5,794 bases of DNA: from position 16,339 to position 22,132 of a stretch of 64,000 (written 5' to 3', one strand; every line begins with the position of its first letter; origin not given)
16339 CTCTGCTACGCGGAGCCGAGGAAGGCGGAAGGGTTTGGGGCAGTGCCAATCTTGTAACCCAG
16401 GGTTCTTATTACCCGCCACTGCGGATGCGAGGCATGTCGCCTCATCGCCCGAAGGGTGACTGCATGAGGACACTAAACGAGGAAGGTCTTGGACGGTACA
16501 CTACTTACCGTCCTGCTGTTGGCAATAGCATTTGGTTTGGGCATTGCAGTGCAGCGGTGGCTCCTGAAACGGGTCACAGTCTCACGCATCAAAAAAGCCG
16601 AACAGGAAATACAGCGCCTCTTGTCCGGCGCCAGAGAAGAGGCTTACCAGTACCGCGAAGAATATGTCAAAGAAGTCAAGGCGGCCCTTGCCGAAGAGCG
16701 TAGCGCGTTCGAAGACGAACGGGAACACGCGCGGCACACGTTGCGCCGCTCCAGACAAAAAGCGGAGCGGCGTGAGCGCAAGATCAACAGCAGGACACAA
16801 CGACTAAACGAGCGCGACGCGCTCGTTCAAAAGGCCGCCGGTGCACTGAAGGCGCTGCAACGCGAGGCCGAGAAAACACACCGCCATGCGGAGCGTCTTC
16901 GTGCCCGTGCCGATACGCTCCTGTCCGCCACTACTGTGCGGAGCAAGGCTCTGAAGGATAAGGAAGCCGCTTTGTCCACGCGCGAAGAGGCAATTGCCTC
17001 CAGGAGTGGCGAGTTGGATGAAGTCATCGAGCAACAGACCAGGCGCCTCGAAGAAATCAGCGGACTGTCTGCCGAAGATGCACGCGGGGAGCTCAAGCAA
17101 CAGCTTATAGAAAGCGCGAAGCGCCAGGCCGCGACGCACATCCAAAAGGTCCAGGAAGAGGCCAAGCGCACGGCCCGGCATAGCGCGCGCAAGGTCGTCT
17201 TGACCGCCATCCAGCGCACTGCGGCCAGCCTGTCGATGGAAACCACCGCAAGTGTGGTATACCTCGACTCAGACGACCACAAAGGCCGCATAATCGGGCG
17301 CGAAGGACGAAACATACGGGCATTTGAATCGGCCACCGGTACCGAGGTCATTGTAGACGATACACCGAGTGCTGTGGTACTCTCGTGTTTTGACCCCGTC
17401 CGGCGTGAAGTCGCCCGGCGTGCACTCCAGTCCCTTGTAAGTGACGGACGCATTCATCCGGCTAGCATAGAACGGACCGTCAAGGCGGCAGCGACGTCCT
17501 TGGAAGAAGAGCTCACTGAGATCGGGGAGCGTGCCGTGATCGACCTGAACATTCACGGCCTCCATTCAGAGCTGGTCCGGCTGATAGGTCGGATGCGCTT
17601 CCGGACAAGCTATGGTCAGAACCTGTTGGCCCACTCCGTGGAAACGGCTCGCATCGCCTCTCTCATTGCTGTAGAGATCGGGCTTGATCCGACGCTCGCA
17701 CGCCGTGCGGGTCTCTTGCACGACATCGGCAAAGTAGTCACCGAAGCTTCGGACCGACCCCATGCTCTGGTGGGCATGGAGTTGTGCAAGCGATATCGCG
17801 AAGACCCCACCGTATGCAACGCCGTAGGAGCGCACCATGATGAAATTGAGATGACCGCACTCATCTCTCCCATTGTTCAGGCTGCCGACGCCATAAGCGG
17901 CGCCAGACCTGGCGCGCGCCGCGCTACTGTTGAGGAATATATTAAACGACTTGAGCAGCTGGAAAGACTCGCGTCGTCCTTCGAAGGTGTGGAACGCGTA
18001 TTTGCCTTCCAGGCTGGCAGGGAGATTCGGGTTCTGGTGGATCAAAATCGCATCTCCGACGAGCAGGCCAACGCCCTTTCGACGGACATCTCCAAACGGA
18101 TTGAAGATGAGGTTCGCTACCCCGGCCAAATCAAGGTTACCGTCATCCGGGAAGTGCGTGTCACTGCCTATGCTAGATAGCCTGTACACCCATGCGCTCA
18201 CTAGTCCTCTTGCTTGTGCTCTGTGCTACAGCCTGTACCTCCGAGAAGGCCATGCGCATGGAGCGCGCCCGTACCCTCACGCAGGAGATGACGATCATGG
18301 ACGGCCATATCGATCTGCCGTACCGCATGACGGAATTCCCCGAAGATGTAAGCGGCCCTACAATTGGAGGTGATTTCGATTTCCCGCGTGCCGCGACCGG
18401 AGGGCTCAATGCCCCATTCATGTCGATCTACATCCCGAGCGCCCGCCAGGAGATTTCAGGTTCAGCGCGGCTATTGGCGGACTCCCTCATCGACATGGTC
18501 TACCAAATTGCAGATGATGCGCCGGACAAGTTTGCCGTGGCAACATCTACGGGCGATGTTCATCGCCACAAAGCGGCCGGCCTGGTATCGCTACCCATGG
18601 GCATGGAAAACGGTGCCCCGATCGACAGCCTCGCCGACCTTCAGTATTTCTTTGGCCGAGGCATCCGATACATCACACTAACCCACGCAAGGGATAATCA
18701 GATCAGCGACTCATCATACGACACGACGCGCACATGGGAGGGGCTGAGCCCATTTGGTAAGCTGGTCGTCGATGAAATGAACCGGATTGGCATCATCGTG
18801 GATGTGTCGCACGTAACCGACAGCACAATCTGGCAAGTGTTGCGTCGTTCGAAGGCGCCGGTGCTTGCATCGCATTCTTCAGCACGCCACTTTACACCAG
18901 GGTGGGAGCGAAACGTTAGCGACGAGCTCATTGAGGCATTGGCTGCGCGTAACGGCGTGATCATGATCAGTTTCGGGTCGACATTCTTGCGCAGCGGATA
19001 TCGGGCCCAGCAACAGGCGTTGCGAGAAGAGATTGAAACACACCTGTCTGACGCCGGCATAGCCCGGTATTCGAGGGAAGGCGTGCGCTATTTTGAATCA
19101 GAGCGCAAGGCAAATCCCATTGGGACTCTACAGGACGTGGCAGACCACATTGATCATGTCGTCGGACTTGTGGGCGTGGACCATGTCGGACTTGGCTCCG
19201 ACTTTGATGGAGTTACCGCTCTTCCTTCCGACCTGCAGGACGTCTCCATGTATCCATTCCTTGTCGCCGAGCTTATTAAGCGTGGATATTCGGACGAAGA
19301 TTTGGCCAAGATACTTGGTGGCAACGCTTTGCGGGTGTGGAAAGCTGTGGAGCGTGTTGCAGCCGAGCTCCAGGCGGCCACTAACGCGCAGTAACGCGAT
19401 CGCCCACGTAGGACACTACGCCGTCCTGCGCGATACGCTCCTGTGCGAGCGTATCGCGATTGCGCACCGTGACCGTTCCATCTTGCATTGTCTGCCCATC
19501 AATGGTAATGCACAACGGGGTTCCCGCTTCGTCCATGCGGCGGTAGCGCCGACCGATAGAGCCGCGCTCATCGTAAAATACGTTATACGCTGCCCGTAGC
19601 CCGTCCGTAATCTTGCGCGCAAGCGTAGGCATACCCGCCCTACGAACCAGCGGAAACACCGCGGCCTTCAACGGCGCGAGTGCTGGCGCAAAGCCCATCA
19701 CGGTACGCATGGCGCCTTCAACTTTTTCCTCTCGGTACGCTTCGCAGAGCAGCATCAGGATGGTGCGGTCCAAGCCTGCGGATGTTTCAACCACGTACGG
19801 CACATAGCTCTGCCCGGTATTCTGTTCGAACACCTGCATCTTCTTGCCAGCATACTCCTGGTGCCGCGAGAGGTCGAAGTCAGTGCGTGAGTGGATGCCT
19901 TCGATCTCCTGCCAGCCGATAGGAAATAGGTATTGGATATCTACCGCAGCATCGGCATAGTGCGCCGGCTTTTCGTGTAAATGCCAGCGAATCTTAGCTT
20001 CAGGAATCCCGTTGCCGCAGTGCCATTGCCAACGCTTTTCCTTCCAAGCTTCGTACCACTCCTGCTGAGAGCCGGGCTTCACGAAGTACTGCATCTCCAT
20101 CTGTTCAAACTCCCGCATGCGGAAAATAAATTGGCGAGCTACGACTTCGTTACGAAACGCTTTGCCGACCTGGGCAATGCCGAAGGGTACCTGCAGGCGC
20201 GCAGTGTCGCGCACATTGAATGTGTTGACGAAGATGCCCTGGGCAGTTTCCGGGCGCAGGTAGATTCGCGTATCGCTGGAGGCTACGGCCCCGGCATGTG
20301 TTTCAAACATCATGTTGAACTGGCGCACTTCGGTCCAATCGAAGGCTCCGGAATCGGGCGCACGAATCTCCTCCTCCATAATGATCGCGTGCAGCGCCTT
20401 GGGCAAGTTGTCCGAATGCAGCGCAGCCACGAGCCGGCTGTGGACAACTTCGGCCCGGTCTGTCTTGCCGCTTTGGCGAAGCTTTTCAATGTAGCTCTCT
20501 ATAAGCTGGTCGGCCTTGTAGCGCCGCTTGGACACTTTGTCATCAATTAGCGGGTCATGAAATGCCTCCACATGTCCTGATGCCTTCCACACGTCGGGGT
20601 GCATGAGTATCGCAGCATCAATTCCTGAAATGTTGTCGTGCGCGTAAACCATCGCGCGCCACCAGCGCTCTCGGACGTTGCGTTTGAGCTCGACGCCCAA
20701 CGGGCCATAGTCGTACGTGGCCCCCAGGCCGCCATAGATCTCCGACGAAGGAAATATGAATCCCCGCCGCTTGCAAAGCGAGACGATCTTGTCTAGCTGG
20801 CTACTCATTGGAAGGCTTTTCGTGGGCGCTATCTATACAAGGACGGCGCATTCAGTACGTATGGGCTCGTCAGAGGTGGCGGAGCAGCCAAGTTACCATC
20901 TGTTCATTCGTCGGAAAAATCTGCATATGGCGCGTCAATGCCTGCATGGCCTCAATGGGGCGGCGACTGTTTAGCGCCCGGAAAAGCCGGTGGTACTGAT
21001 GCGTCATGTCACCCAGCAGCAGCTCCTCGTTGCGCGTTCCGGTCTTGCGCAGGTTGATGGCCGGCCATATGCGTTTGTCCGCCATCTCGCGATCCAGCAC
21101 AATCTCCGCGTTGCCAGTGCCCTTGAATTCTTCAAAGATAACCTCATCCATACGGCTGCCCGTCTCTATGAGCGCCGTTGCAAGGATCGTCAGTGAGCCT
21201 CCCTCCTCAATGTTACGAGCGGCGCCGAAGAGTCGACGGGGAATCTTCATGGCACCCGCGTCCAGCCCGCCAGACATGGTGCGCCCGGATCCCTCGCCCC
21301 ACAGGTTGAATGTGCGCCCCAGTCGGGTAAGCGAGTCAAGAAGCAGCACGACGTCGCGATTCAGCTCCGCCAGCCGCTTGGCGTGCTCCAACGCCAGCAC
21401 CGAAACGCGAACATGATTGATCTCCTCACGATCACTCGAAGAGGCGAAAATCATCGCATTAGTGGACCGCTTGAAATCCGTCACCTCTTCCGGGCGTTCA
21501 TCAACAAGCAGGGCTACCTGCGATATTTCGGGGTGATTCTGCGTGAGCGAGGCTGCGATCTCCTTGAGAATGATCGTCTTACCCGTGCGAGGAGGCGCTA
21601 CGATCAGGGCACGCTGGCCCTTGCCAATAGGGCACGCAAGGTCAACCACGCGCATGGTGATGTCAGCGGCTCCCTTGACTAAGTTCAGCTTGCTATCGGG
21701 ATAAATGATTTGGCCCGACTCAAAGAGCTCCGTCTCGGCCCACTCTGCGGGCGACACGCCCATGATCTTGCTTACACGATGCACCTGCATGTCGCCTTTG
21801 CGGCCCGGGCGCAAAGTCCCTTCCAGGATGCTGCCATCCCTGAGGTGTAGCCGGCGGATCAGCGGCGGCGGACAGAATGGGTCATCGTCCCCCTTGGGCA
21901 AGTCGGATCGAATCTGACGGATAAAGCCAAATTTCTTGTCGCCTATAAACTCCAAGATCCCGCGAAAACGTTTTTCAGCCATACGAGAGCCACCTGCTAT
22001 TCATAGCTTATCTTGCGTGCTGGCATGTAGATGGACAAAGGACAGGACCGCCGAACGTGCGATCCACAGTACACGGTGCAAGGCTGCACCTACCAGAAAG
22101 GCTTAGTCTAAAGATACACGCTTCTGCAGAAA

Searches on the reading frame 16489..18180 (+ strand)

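Call 56: search_protein_families(library=pfam, proteins=[window:16489-18180:+], max_evalue=0.0001)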
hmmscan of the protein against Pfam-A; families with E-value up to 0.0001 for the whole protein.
window:16489-18180:+ (563 aa): 4 families
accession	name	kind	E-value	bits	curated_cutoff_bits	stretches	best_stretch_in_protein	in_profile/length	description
PF12072.13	RNase_Y_N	-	4.4e-28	98.5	32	2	151-246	104-199/201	RNase Y N-terminal region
PF01966.28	HD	-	3.4e-18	66.4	22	1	380-470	2-114/116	HD domain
PF08668.18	HDOD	-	9.3e-07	29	22.9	1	377-434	93-151/196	HDOD domain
PF00013.35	KH_1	-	1e-06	28.8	21.5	1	262-314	8-65/66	KH domain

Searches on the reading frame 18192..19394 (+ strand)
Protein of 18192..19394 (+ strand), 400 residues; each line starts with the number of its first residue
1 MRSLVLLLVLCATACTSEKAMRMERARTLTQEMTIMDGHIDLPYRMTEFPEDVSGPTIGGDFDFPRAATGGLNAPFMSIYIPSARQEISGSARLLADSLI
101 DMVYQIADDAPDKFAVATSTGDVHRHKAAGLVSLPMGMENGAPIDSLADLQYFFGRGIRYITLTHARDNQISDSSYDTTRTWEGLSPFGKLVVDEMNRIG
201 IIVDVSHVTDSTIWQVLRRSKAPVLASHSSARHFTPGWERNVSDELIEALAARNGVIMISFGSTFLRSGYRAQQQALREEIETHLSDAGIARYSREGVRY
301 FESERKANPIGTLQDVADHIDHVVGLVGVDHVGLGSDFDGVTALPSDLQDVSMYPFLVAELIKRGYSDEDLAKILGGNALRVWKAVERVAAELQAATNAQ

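Call 56: search_protein_families(library=pfam, proteins=[window:18192-19394:+], max_evalue=0.0001)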
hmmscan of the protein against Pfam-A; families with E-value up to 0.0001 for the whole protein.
window:18192-19394:+ (400 aa): 2 families
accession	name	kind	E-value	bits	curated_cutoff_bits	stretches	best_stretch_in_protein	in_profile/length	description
PF01244.27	Peptidase_M19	-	4.6e-93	312.3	26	1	29-384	2-318/319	Membrane dipeptidase (Peptidase family M19)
PF04909.20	Amidohydro_2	-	5.5e-05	23.5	26.4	0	300-384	215-288/289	Amidohydrolase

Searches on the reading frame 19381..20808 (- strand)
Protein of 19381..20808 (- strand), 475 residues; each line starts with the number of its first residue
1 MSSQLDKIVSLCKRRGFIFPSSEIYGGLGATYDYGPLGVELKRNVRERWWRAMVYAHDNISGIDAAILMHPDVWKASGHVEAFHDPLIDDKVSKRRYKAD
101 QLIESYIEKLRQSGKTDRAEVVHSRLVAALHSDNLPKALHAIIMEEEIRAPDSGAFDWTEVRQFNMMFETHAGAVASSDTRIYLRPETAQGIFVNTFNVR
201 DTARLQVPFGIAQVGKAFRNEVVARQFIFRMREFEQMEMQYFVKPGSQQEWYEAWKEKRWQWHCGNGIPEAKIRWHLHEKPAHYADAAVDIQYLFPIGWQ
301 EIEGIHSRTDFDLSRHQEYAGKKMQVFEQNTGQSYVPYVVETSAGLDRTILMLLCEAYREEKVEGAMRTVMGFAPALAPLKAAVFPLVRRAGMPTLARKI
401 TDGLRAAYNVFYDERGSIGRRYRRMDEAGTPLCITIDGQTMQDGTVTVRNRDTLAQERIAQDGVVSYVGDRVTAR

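Call 57: search_protein_families(library=pfam, proteins=[window:19381-20808:-], max_evalue=0.0001)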
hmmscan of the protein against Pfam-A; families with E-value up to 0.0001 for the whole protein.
window:19381-20808:- (475 aa): 2 families
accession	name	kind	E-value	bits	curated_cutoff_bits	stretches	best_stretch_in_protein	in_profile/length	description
PF03129.25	HGTP_anticodon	-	1.7e-17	63.8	21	1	381-468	1-91/94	Anticodon binding domain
PF00587.30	tRNA-synt_2b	-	6.8e-12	46.2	29.3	1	179-354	8-176/179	tRNA synthetase class II core domain (G, H, P, S and T)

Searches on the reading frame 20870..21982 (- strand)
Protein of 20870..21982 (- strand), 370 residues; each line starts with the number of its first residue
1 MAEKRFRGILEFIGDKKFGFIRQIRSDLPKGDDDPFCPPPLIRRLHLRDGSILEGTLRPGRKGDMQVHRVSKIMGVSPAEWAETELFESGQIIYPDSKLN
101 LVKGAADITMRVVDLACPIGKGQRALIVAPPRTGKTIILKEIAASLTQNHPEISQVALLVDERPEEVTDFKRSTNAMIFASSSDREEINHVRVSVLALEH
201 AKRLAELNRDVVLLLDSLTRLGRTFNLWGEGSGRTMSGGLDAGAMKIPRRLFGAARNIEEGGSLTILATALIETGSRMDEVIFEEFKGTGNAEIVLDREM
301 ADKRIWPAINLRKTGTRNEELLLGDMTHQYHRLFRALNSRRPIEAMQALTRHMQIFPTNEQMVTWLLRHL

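Call 57: search_protein_families(library=pfam, proteins=[window:20870-21982:-], max_evalue=0.0001)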
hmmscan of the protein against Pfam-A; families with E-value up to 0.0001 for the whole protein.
window:20870-21982:- (370 aa): 2 families
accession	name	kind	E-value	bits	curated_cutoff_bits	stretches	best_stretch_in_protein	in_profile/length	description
PF00006.31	ATP-synt_ab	-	2.5e-24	86.6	29.5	1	110-312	2-209/213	ATP synthase alpha/beta family, nucleotide-binding domain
PF07497.18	Rho_RNA_bind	-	1.1e-09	38.4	27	1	7-78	2-72/73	Rho termination factor, RNA-binding domain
